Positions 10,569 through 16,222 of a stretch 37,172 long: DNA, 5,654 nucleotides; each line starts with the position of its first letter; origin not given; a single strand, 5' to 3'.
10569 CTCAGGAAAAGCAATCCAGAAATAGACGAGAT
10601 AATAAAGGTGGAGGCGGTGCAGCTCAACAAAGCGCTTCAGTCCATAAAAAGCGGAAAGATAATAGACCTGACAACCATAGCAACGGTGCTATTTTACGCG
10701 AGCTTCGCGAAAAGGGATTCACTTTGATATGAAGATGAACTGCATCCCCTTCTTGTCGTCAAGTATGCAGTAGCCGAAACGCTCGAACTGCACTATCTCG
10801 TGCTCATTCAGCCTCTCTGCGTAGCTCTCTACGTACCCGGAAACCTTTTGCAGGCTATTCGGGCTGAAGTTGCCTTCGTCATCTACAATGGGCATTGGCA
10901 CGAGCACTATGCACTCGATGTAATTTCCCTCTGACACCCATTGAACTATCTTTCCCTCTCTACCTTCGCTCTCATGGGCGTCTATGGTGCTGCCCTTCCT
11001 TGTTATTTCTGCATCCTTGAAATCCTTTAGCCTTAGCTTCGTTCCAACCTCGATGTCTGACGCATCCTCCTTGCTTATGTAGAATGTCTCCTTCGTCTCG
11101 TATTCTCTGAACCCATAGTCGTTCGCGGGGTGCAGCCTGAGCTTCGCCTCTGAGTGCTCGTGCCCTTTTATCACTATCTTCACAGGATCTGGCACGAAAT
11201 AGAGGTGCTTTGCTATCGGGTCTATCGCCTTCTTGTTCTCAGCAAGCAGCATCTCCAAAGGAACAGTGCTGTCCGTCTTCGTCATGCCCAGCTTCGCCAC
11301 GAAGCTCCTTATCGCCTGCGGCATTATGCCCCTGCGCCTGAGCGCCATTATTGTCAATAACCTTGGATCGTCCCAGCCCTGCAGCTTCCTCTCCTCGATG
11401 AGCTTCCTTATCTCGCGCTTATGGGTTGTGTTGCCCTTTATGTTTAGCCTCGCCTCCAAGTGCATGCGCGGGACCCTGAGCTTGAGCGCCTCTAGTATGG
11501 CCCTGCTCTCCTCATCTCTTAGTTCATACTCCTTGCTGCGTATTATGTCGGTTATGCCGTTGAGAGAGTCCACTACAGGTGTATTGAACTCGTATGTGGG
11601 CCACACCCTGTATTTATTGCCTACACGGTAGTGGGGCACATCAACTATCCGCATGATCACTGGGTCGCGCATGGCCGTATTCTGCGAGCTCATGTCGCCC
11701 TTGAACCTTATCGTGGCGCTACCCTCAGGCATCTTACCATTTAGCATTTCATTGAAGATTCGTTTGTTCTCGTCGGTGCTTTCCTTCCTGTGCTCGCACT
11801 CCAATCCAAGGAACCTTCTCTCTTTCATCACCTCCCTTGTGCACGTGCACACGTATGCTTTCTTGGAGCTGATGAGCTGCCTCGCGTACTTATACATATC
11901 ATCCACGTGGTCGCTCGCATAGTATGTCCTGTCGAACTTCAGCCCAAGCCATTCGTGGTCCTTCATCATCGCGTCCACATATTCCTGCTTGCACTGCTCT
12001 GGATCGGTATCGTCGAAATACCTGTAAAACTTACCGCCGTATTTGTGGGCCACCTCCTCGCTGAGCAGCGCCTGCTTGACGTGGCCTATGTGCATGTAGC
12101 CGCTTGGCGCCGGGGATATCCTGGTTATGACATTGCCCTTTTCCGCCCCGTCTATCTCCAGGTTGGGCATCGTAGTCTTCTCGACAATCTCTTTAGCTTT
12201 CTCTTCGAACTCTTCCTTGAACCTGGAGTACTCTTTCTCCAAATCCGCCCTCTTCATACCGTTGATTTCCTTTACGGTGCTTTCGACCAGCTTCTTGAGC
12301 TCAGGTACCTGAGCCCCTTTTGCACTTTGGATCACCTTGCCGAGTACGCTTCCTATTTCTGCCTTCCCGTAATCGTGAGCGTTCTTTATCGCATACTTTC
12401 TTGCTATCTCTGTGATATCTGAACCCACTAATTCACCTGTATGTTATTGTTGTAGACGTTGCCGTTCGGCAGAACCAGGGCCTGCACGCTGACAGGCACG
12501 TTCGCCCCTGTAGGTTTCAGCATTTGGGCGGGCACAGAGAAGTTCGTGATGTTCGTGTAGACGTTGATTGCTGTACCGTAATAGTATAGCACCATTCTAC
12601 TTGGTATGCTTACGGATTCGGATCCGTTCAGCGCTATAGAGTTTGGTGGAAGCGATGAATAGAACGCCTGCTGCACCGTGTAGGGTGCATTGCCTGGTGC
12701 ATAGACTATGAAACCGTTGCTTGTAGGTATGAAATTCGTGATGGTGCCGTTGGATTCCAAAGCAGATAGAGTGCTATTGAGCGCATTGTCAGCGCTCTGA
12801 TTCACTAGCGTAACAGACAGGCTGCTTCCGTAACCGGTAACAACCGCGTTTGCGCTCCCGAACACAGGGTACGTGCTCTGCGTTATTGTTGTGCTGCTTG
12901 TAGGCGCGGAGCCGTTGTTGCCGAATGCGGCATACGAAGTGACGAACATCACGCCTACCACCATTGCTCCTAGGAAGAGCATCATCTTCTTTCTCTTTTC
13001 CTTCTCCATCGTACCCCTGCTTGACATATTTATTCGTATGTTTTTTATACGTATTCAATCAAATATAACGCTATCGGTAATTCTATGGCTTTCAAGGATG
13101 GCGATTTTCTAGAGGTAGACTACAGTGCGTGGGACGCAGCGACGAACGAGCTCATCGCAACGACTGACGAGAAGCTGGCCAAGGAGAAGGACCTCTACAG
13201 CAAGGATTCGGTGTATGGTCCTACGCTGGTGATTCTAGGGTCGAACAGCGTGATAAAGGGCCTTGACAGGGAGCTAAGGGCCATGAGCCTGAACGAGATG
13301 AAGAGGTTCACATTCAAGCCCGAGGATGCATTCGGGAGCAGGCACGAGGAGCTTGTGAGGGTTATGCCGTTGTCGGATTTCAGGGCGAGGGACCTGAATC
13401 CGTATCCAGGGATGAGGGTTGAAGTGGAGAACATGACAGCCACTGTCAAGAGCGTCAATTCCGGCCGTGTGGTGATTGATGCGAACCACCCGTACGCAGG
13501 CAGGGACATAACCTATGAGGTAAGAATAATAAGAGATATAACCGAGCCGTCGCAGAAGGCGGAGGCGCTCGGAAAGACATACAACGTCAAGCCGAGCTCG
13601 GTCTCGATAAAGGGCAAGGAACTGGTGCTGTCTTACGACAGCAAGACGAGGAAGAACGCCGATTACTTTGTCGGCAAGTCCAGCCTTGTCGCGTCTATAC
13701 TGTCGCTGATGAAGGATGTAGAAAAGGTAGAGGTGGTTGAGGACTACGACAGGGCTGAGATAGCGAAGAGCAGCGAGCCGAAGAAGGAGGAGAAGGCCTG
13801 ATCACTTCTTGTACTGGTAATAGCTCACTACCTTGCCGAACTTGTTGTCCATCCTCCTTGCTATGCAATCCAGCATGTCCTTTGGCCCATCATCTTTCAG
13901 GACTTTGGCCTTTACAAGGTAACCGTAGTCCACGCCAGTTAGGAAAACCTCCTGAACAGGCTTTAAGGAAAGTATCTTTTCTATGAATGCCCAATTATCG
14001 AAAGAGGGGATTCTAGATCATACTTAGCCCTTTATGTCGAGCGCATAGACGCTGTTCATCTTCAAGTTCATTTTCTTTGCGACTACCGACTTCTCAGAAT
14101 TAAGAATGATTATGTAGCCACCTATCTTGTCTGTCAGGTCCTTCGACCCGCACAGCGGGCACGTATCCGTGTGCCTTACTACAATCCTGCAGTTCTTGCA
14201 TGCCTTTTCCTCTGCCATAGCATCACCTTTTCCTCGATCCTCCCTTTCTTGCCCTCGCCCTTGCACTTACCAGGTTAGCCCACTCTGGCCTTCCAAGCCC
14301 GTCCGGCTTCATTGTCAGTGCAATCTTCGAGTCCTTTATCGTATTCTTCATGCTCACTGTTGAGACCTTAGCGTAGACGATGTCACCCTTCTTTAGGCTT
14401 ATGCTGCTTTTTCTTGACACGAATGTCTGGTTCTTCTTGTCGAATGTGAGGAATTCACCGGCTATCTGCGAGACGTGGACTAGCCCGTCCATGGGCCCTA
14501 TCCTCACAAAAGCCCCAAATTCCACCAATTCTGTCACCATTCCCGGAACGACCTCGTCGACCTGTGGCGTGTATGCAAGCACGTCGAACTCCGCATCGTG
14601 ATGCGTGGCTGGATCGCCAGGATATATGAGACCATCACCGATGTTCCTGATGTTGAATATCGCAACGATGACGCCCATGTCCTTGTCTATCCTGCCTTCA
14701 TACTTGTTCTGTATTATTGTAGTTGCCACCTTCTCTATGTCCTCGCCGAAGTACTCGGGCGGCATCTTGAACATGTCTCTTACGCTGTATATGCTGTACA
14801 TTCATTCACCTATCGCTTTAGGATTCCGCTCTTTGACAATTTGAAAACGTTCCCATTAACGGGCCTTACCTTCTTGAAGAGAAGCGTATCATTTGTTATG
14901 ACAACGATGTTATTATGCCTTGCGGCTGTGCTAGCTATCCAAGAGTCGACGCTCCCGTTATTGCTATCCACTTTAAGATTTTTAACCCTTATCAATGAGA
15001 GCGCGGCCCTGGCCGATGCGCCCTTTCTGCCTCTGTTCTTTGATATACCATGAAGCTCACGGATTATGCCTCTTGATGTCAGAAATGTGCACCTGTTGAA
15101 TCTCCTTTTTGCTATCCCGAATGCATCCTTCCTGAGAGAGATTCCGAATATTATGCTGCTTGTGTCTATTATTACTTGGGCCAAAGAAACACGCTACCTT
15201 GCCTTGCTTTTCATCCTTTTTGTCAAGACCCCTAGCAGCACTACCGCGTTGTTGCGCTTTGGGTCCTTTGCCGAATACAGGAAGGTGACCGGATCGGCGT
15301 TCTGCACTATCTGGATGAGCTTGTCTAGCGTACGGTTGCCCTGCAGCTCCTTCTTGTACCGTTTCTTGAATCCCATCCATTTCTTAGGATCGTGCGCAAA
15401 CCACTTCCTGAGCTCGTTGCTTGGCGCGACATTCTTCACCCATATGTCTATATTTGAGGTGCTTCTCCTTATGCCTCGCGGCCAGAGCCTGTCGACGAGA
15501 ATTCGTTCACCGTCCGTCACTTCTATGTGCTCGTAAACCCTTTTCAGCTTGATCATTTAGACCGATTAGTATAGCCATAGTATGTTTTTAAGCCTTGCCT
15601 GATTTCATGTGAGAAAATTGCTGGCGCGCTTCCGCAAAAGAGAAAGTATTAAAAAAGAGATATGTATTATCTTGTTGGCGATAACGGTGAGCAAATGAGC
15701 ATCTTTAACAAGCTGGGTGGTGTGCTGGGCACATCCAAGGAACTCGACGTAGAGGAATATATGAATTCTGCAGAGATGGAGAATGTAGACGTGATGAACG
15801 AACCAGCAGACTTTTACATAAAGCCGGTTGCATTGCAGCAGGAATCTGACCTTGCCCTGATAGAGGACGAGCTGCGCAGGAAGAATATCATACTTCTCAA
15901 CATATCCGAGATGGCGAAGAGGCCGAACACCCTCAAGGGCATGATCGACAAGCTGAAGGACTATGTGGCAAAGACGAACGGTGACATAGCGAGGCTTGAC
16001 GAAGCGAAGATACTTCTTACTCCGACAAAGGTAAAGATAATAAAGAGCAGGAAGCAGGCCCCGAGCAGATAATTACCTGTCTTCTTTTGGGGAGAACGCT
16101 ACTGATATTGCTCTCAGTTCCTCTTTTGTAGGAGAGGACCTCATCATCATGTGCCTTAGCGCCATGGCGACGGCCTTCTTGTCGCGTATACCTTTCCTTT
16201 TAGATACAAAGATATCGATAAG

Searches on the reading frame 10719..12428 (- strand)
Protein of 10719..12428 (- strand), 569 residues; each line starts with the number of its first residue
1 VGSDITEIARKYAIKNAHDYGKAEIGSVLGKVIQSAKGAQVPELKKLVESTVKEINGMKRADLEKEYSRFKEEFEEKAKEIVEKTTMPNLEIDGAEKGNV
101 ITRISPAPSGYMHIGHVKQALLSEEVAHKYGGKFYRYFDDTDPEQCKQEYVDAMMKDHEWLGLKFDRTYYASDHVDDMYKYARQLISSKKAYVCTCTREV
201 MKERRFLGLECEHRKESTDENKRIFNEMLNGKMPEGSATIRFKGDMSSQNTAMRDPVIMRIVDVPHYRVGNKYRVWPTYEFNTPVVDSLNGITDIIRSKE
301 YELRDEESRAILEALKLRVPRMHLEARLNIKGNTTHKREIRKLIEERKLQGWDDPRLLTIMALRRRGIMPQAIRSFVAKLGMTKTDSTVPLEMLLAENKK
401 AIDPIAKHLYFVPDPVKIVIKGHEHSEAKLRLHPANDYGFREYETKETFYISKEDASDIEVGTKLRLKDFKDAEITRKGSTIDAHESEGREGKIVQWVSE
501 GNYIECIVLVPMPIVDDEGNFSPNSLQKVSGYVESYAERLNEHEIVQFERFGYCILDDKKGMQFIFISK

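Call 14: search_protein_families(library=pfam, proteins=[window:10719-12428:-], max_evalue=0.001)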
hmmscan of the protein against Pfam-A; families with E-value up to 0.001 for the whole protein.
window:10719-12428:- (569 aa): 3 families
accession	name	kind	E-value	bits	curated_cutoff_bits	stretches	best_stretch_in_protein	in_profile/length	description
PF00749.27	tRNA-synt_1c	-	1.6e-79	267.5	23.4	1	100-397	2-307/314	tRNA synthetases class I (E and Q), catalytic domain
PF03950.23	tRNA-synt_1c_C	-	8.1e-11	42.4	23.9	1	410-478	5-76/91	tRNA synthetases class I (E and Q), anti-codon binding domain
PF20974.2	tRNA-synt_1c_C2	-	2e-09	38.5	23.9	1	494-557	1-69/69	tRNA synthetases class I (E and Q), anti-codon binding domain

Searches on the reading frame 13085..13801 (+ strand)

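Call 68: search_protein_families(library=pfam, proteins=[window:13085-13801:+], max_evalue=0.0001)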
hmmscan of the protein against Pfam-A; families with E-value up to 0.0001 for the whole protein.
window:13085-13801:+ (238 aa): 2 families
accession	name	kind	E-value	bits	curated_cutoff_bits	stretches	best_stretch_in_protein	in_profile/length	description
PF22199.2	FKBP26_IF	-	1.1e-14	54.6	27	1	92-137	1-46/46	FKBP26, IF domain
PF00254.34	FKBP_C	-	3e-07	31.1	21.1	1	4-88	6-76/94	FKBP-type peptidyl-prolyl cis-trans isomerase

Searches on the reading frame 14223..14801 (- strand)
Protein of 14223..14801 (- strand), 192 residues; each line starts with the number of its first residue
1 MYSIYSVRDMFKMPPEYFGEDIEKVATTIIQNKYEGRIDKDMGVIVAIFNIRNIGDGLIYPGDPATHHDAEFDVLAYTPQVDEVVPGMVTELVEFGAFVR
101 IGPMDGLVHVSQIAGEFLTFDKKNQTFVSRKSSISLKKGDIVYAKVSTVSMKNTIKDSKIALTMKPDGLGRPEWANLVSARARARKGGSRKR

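Call 68: search_protein_families(library=pfam, proteins=[window:14223-14801:-], max_evalue=0.0001)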
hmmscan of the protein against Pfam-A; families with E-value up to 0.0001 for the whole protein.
window:14223-14801:- (192 aa): 2 families
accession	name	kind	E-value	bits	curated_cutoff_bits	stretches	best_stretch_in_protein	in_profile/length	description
PF03876.22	SHS2_Rpb7-N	-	2.8e-17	63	24.8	1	12-64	5-57/57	SHS2 domain found in N terminus of Rpb7p/Rpc25p/MJ0397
PF00575.29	S1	-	6.1e-14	52.6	22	1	79-153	2-66/74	S1 RNA binding domain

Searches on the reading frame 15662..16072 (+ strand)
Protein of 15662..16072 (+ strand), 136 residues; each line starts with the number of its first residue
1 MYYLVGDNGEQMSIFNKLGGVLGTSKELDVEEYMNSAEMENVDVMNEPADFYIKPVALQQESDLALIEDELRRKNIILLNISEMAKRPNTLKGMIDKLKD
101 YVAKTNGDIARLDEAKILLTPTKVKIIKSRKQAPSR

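Call 94: search_protein_families(library=pfam, proteins=[window:15662-16072:+], max_evalue=0.001)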
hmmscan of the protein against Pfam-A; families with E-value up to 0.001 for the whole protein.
window:15662-16072:+ (136 aa): 1 family
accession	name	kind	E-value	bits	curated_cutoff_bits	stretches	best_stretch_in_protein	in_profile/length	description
PF04472.17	SepF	-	9.9e-12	45.4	27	1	54-126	2-72/72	Cell division protein SepF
